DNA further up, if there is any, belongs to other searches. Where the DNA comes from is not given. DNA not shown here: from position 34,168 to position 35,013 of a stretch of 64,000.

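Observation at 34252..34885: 634-bp GC-rich island flanked by perfect 17-bp inverted repeats carrying a single 181-aa ORF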

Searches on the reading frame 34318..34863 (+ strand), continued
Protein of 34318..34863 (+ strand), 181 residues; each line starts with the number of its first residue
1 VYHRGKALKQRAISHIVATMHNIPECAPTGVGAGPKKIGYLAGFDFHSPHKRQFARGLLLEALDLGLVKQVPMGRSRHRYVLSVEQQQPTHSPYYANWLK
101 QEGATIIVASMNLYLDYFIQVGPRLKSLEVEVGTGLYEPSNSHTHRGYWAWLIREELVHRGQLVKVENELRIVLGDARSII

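Call 74: fold_search(model_id=the predicted structure, library=viral)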
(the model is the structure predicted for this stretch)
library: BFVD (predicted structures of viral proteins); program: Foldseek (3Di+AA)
matches with E <= 10: 566; with E <= 0.001: 1
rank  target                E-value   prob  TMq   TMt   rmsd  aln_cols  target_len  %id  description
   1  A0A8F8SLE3            6.6e-04  1.00  0.52  0.36   7.0       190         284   13  (no name in the UniProt tables at hand)
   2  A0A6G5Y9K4            3.2e-03  0.99  0.31  0.24  14.9       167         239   12  (no name in the UniProt tables at hand)
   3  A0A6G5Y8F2            4.0e-03  1.00  0.29  0.18  11.3       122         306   13  (no name in the UniProt tables at hand)
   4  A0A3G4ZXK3            6.0e-03  0.93  0.26  0.07  14.1       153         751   12  Cullin 3B [Faunusvirus sp.]
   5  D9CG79                1.2e-02  0.85  0.29  0.33  14.1       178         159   13  (no name in the UniProt tables at hand)
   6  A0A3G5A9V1            1.7e-02  0.35  0.22  0.07  17.0       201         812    9  Uncharacterized protein [Hyperionvirus sp.]
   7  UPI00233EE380         2.0e-02  0.85  0.27  0.31  10.4       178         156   15  (no name look-up for this kind of identifier)
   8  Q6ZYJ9                2.1e-02  0.82  0.30  0.32  11.9       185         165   14  PSV transcriptional regulator domain-containing protein [Pyrobaculum spherical virus (isolate United States/Yellowstone)]
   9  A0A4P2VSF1            3.0e-02  0.89  0.28  0.17  12.8       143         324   12  (no name in the UniProt tables at hand)
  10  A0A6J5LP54            8.2e-02  0.75  0.28  0.30  15.6       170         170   12  Uncharacterized protein [uncultured Caudovirales phage]
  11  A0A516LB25            8.7e-02  0.82  0.32  0.33  15.5       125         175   14  (no name in the UniProt tables at hand)
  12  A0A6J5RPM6            9.7e-02  0.60  0.27  0.08  14.7       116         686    9  AAA domain containing protein [uncultured Caudovirales phage]
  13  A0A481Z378            9.7e-02  0.33  0.21  0.10  13.6       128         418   11  3'-5' exonuclease [Pithovirus LCPAC101]
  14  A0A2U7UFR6            1.0e-01  0.18  0.23  0.21  15.8       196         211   15  DUF5878 domain-containing protein [Pandoravirus macleodensis]
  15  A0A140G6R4            1.2e-01  0.63  0.25  0.11  10.0       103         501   16  Glycosyltransferase [Arthrobacter phage Kitkat]
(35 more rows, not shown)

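Call 94: search_protein_families(library=ncbifam, alignment_id=A1, max_evalue=1)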
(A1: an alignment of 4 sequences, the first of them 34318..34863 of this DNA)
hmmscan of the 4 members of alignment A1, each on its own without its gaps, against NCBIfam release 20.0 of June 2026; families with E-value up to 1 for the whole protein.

A. member 1, window:34318-34863:+ (181 aa): 0 families

B. families by the number of members that match (of 4 scanned): 0 families
